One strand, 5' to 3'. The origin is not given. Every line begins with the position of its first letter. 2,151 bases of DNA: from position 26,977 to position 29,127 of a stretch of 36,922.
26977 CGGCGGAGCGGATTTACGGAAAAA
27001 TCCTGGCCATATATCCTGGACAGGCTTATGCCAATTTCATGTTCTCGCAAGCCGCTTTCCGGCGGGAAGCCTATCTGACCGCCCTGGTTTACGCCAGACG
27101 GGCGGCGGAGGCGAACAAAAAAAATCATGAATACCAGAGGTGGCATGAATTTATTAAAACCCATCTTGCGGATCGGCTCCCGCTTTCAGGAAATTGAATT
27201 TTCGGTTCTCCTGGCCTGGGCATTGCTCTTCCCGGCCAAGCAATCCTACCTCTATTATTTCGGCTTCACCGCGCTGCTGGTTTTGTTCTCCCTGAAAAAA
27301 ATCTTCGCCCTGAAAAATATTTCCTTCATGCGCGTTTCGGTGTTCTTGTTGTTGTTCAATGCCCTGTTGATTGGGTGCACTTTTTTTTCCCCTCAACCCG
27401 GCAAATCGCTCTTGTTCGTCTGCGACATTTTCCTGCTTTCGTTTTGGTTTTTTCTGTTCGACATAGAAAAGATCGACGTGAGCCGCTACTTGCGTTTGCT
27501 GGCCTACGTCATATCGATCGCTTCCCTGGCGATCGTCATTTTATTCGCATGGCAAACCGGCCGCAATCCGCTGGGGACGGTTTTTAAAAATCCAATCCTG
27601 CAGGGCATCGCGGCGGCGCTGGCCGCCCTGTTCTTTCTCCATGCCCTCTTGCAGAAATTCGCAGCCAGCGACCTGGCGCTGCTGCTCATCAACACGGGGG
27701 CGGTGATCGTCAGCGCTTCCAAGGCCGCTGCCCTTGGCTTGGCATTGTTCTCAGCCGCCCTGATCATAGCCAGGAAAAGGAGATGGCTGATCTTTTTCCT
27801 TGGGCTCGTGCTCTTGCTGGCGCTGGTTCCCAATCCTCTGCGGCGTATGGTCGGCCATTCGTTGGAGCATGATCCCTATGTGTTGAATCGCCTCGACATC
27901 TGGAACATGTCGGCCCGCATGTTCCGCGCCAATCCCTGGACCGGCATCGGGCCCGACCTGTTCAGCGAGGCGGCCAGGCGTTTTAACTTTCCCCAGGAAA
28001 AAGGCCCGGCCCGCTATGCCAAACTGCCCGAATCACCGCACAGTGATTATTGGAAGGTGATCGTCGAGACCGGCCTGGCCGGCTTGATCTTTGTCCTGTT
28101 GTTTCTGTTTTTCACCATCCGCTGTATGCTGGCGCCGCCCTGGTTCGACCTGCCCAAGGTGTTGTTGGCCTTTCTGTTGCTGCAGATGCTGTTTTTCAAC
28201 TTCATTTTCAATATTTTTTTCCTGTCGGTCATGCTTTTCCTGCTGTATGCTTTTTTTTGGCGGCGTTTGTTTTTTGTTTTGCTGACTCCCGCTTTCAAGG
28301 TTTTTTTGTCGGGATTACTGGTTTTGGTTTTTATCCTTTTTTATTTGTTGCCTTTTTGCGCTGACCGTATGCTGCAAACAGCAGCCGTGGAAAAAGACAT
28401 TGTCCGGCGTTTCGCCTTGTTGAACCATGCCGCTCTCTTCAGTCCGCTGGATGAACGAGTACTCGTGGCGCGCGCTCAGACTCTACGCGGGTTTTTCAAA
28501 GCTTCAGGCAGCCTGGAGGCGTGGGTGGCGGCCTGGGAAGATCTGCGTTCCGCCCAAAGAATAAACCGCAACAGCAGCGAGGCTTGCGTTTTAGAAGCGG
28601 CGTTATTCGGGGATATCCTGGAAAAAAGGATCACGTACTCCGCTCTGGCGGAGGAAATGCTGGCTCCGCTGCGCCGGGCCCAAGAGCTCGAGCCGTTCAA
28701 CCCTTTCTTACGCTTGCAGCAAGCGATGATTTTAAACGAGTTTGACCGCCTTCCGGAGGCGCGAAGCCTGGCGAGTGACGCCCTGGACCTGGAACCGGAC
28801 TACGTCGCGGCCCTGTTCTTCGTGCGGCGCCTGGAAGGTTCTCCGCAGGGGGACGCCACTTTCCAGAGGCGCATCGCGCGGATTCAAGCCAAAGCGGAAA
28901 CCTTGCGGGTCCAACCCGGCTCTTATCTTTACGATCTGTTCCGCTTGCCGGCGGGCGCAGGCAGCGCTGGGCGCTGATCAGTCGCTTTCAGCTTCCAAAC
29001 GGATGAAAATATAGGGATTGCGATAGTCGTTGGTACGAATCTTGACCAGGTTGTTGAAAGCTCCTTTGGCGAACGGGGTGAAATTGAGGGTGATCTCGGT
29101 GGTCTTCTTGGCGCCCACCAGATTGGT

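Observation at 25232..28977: sigma54-driven GspG-like pilin followed by two tandem Wzy_C proteins fused to TPR domains: candidate pilin/protein O-glycosylation module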

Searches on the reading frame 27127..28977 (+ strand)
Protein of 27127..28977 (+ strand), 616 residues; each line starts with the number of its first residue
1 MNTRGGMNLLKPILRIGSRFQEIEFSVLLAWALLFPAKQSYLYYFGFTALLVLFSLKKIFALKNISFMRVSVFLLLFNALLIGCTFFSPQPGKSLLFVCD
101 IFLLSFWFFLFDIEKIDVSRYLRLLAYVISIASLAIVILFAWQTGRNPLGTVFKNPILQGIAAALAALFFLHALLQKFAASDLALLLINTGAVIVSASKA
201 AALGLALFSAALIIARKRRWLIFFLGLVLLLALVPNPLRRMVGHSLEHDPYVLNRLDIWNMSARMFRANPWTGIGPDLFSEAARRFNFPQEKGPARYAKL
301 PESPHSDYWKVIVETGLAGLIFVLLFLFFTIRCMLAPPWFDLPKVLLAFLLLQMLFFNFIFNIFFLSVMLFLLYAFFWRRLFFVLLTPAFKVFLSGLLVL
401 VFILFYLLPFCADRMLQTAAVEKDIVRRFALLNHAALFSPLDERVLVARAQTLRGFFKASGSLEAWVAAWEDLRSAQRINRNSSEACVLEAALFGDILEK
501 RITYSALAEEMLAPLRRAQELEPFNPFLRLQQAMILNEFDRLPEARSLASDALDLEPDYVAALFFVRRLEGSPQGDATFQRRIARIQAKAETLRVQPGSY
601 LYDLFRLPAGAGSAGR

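Call 4: search_protein_families(library=pfam, proteins=[window:27127-28977:+], max_evalue=0.01)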
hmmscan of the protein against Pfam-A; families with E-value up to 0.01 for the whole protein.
window:27127-28977:+ (616 aa): 1 family
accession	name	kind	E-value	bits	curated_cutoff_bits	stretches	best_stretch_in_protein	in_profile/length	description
PF04932.20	Wzy_C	-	1.9e-18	67.1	31.7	1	185-323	2-148/149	O-Antigen ligase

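Call 5: search_protein_families(library=ncbifam, proteins=[window:27127-28977:+], max_evalue=0.01)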
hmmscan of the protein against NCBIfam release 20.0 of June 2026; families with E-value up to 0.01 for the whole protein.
window:27127-28977:+ (616 aa): 0 families

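Call 8: find_homologous_proteins(query=window:27127-28977:+)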
Query window:27127-28977:+ (616 aa): 114 proteins with E <= 0.001 among 8000 candidates.
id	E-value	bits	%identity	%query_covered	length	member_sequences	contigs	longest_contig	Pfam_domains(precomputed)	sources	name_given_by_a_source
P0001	0.0e+0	1302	99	99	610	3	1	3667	PF04932.21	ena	-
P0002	0.0e+0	1067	81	99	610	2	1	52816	PF04932.21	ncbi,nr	ncbi:MAG: O-antigen ligase family protein [Candidatus Aminicenantes bacterium]|nr:O-antigen ligase f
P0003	0.0e+0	1062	81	99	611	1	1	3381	PF04932.21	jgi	jgi:O-antigen ligase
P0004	0.0e+0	1049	80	98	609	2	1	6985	PF04932.21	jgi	jgi:O-antigen ligase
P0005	0.0e+0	1049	80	98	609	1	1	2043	PF04932.21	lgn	-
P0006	0.0e+0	1047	78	99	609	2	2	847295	PF04932.21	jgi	jgi:O-antigen ligase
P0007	0.0e+0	1037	78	99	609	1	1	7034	PF04932.21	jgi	jgi:O-antigen ligase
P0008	0.0e+0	1037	80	97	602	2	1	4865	PF04932.21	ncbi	-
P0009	0.0e+0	1035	78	99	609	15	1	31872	PF04932.21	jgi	-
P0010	0.0e+0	1029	77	99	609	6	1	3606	PF04932.21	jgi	jgi:O-antigen ligase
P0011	0.0e+0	1027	78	99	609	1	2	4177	PF04932.21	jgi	jgi:O-antigen ligase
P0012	0.0e+0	1025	78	99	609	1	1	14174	PF04932.21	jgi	jgi:O-antigen ligase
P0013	0.0e+0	1022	77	99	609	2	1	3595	PF04932.21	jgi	jgi:O-antigen ligase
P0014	0.0e+0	1012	76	99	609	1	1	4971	PF04932.21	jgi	jgi:O-antigen ligase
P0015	0.0e+0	1010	77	99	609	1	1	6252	PF04932.21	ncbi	ncbi:MAG: O-antigen ligase family protein [Chrysiogenales bacterium]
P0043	1.8e-222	758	60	99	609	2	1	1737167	PF04932.21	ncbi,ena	-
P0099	2.9e-174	599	52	97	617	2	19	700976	PF04932.21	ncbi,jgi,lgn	-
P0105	1.1e-139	485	43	99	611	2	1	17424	PF04932.21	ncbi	-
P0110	7.2e-119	416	36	99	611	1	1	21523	PF04932.21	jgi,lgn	jgi:O-antigen ligase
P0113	1.8e-98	349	37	98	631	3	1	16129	PF04932.21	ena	-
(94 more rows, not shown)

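Call 11: find_encoding_contigs(protein=P0006, flank=8000, max_places=2)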
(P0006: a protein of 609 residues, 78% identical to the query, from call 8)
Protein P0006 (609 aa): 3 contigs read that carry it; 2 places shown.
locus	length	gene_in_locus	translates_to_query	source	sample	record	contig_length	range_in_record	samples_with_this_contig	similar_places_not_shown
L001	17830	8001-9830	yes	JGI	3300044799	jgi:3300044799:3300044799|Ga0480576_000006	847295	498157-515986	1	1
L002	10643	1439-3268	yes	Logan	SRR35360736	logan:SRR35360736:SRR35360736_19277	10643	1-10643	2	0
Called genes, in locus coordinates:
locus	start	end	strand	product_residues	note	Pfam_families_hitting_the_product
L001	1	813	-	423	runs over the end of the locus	PF00005:ABC_tran, PF14524:Wzt_C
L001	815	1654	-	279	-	PF01061:ABC2_membrane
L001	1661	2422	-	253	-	PF03848:TehB (weak), PF13489:Methyltransf_23, PF01209:Ubie_methyltran (faint), PF05175:MTS (weak), PF13847:Methyltransf_31, PF08241:Methyltransf_11, PF08242:Methyltransf_12, PF13649:Methyltransf_25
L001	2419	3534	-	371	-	PF01041:DegT_DnrJ_EryC1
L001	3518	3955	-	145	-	-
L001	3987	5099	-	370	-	PF00155:Aminotran_1_2, PF01041:DegT_DnrJ_EryC1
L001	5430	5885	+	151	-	PF07963:N_methyl, PF08334:T2SSG (weak)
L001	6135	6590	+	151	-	PF07963:N_methyl, PF08334:T2SSG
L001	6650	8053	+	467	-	PF04932:Wzy_C, PF07719:TPR_2 (faint)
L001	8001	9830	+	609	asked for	PF04932:Wzy_C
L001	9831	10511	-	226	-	PF22073:Cep192_D4 (faint), PF22544:HYDIN_VesB_CFA65-like_Ig, PF07610:DUF1573, PF15780:ASH, PF22544:HYDIN_VesB_CFA65-like_Ig, PF07610:DUF1573 (weak), PF22066:Cep192_D8 (weak)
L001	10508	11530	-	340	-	PF04613:LpxD, PF25084:LbH_EIF2B, PF00132:Hexapep (weak), PF25087:GMPPB_C, PF00132:Hexapep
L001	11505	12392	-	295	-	PF03631:Virul_fac_BrkB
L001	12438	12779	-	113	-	PF00137:ATP-synt_C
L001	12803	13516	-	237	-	PF00119:ATP-synt_A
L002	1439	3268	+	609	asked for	PF04932:Wzy_C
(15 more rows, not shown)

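Call 12: find_encoding_contigs(protein=P0043, flank=8000, max_places=2)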
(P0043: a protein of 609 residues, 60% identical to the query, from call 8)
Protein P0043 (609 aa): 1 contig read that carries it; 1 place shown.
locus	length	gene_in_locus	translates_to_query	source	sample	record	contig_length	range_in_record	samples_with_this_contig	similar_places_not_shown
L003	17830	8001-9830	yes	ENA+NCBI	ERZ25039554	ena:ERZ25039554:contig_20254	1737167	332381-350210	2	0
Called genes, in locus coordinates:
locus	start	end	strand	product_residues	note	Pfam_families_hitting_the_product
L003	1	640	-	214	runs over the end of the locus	PF13489:Methyltransf_23, PF08241:Methyltransf_11, PF08242:Methyltransf_12 (faint), PF13649:Methyltransf_25 (faint)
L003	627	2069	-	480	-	PF01943:Polysacc_synt, PF13440:Polysacc_synt_3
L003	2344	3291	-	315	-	PF01041:DegT_DnrJ_EryC1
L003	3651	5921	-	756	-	PF13432:TPR_16 (faint), PF07719:TPR_2 (faint), PF13428:TPR_14 (faint), PF14559:TPR_19 (faint)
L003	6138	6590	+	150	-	PF07963:N_methyl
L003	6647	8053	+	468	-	PF04932:Wzy_C, PF00515:TPR_1 (faint), PF13428:TPR_14 (faint), PF13432:TPR_16 (weak), PF14559:TPR_19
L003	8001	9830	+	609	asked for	PF04932:Wzy_C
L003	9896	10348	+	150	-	PF07963:N_methyl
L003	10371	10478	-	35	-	-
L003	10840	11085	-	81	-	-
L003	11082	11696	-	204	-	PF00132:Hexapep, PF14602:Hexapep_2 (faint), PF25087:GMPPB_C (faint), PF25084:LbH_EIF2B (weak), PF00132:Hexapep (weak)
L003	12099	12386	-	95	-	PF03631:Virul_fac_BrkB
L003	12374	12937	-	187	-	PF03631:Virul_fac_BrkB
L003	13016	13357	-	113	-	PF00137:ATP-synt_C (weak)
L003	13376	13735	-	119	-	PF00119:ATP-synt_A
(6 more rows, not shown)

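Call 13: find_encoding_contigs(protein=P0099, flank=8000, max_places=2)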
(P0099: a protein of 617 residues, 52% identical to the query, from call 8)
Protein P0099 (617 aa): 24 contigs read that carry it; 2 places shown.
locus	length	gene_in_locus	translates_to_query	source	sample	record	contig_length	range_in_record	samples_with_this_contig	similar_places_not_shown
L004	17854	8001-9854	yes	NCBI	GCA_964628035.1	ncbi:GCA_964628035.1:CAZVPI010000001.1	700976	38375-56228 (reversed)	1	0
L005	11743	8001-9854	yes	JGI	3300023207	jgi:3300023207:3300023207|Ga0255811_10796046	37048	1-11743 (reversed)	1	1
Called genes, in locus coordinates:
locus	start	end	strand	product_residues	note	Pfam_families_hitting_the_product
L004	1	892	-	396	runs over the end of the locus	PF13439:Glyco_transf_4 (weak), PF13579:Glyco_trans_4_4 (weak), PF00534:Glycos_transf_1, PF13692:Glyco_trans_1_4, PF13524:Glyco_trans_1_2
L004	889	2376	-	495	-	PF01943:Polysacc_synt, PF13440:Polysacc_synt_3, PF03023:MurJ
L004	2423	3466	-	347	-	PF13469:Sulfotransfer_3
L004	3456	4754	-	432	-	PF01041:DegT_DnrJ_EryC1, PF00155:Aminotran_1_2, PF01212:Beta_elim_lyase (weak)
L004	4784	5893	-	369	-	PF01041:DegT_DnrJ_EryC1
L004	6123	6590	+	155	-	PF07963:N_methyl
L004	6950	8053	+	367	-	PF04932:Wzy_C, PF13181:TPR_8 (faint), PF13432:TPR_16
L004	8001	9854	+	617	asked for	PF04932:Wzy_C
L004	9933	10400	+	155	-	PF07963:N_methyl, PF08334:T2SSG (weak)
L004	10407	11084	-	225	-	PF07610:DUF1573, PF22544:HYDIN_VesB_CFA65-like_Ig, PF15780:ASH, PF22544:HYDIN_VesB_CFA65-like_Ig, PF07610:DUF1573 (weak)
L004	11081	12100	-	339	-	PF04613:LpxD, PF25084:LbH_EIF2B, PF25087:GMPPB_C, PF00132:Hexapep (weak), PF14602:Hexapep_2 (faint), PF00132:Hexapep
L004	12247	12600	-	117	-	PF00137:ATP-synt_C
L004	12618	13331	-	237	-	PF00119:ATP-synt_A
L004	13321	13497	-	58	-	-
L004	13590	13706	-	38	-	-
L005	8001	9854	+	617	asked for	PF04932:Wzy_C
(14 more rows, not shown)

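Call 14: find_encoding_contigs(protein=P0105, flank=8000, max_places=1)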
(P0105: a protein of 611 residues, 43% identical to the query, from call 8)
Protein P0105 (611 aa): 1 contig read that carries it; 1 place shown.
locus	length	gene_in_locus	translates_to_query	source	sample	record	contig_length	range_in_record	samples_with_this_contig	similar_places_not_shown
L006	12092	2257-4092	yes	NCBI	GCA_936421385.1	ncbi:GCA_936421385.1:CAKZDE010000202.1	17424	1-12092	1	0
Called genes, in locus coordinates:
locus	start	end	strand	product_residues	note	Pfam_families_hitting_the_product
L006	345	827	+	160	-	PF07963:N_methyl, PF08334:T2SSG (weak)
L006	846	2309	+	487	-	PF04932:Wzy_C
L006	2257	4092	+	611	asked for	PF04932:Wzy_C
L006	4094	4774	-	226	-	PF22065:Cep192_D7 (faint), PF22073:Cep192_D4 (faint), PF22544:HYDIN_VesB_CFA65-like_Ig, PF07610:DUF1573, PF12371:TMEM131_like_N (faint), PF15780:ASH, PF22544:HYDIN_VesB_CFA65-like_Ig, PF07610:DUF1573 (weak), +2 more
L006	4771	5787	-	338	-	PF04613:LpxD, PF25084:LbH_EIF2B (weak), PF25087:GMPPB_C (faint), PF00132:Hexapep, PF25084:LbH_EIF2B (weak), PF00132:Hexapep (weak)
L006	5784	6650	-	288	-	PF03631:Virul_fac_BrkB, PF13273:DUF4064 (weak)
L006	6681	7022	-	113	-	PF00137:ATP-synt_C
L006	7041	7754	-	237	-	PF00119:ATP-synt_A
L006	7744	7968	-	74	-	-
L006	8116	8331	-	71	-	PF09527:ATPase_gene1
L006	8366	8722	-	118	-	-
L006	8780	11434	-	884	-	PF00005:ABC_tran (faint), PF02463:SMC_N (faint), PF13304:AAA_21 (faint), PF13555:AAA_29 (faint), PF00684:DnaJ_CXXCXGXG (faint), PF17755:UvrA_DNA-bind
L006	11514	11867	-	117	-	PF10342:Kre9_KNH (weak)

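Call 15: find_encoding_contigs(protein=P0110, flank=8000, max_places=1)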
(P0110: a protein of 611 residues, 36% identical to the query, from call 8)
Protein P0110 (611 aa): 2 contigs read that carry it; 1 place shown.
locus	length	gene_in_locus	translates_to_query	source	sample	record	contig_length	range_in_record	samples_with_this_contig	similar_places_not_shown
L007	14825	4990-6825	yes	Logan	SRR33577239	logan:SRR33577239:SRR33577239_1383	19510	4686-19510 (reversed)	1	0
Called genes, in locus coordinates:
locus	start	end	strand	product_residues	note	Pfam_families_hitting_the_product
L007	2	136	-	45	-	?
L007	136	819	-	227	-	-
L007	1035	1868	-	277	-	PF13489:Methyltransf_23, PF13649:Methyltransf_25, PF13847:Methyltransf_31, PF08241:Methyltransf_11, PF08242:Methyltransf_12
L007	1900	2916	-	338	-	PF00478:IMPDH, PF03060:NMO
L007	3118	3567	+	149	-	PF07963:N_methyl, PF08334:T2SSG (weak)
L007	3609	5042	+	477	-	PF04932:Wzy_C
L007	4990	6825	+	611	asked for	PF04932:Wzy_C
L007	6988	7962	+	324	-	PF03462:PCRF, PF00472:RF-1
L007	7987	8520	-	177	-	PF04055:Radical_SAM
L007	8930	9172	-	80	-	PF18671:4HPAD_g_N, PF18524:HPIP_like (weak)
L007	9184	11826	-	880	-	PF02901:PFL-like, PF01228:Gly_radical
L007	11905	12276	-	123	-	-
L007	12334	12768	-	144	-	-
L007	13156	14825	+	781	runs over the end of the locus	PF13567:DUF4131, PF12706:Lactamase_B_2 (faint), PF03772:Competence, PF00753:Lactamase_B (weak)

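Call 16: find_encoding_contigs(protein=P0113, flank=8000, max_places=1)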
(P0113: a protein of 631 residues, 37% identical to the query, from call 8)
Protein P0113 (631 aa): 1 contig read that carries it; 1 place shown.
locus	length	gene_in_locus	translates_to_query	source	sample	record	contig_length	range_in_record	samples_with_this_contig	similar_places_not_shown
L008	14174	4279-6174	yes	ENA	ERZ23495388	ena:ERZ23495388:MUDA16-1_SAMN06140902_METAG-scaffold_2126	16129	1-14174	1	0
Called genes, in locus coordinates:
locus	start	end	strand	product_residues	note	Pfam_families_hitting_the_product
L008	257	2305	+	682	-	PF13428:TPR_14 (faint), PF13432:TPR_16 (faint), PF14559:TPR_19 (faint)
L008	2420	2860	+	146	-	PF07963:N_methyl, PF08334:T2SSG (faint)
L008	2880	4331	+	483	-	PF04932:Wzy_C, PF00515:TPR_1 (faint), PF07719:TPR_2 (faint), PF13424:TPR_12 (faint), PF13432:TPR_16 (weak), PF14559:TPR_19 (faint), PF13432:TPR_16 (weak)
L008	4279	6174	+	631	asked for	PF04932:Wzy_C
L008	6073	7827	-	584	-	PF13428:TPR_14 (faint)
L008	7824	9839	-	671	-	-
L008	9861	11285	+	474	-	-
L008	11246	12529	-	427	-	PF13439:Glyco_transf_4 (weak), PF13579:Glyco_trans_4_4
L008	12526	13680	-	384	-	PF13439:Glyco_transf_4, PF13579:Glyco_trans_4_4, PF20706:GT4-conflict, PF00534:Glycos_transf_1, PF13692:Glyco_trans_1_4, PF13524:Glyco_trans_1_2 (weak)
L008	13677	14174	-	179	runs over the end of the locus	PF00534:Glycos_transf_1, PF13524:Glyco_trans_1_2, PF13692:Glyco_trans_1_4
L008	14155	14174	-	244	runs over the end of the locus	-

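Call 19: search_solved_structures(query=window:27145-28977:+, max_evalue=10, show_alignments=2)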
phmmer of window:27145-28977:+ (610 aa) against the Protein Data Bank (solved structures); distinct sequences matched with E-value up to 10: 2.
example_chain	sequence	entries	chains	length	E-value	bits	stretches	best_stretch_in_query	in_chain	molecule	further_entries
7tpg_B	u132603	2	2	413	0.00012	24.1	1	244-324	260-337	Putative cell surface polysaccharide polymerase/ligase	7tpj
3cv0_A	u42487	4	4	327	1.5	10.6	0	504-559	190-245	Peroxisome targeting signal 1 receptor PEX5 | Peroxisome targeting signal 1 receptor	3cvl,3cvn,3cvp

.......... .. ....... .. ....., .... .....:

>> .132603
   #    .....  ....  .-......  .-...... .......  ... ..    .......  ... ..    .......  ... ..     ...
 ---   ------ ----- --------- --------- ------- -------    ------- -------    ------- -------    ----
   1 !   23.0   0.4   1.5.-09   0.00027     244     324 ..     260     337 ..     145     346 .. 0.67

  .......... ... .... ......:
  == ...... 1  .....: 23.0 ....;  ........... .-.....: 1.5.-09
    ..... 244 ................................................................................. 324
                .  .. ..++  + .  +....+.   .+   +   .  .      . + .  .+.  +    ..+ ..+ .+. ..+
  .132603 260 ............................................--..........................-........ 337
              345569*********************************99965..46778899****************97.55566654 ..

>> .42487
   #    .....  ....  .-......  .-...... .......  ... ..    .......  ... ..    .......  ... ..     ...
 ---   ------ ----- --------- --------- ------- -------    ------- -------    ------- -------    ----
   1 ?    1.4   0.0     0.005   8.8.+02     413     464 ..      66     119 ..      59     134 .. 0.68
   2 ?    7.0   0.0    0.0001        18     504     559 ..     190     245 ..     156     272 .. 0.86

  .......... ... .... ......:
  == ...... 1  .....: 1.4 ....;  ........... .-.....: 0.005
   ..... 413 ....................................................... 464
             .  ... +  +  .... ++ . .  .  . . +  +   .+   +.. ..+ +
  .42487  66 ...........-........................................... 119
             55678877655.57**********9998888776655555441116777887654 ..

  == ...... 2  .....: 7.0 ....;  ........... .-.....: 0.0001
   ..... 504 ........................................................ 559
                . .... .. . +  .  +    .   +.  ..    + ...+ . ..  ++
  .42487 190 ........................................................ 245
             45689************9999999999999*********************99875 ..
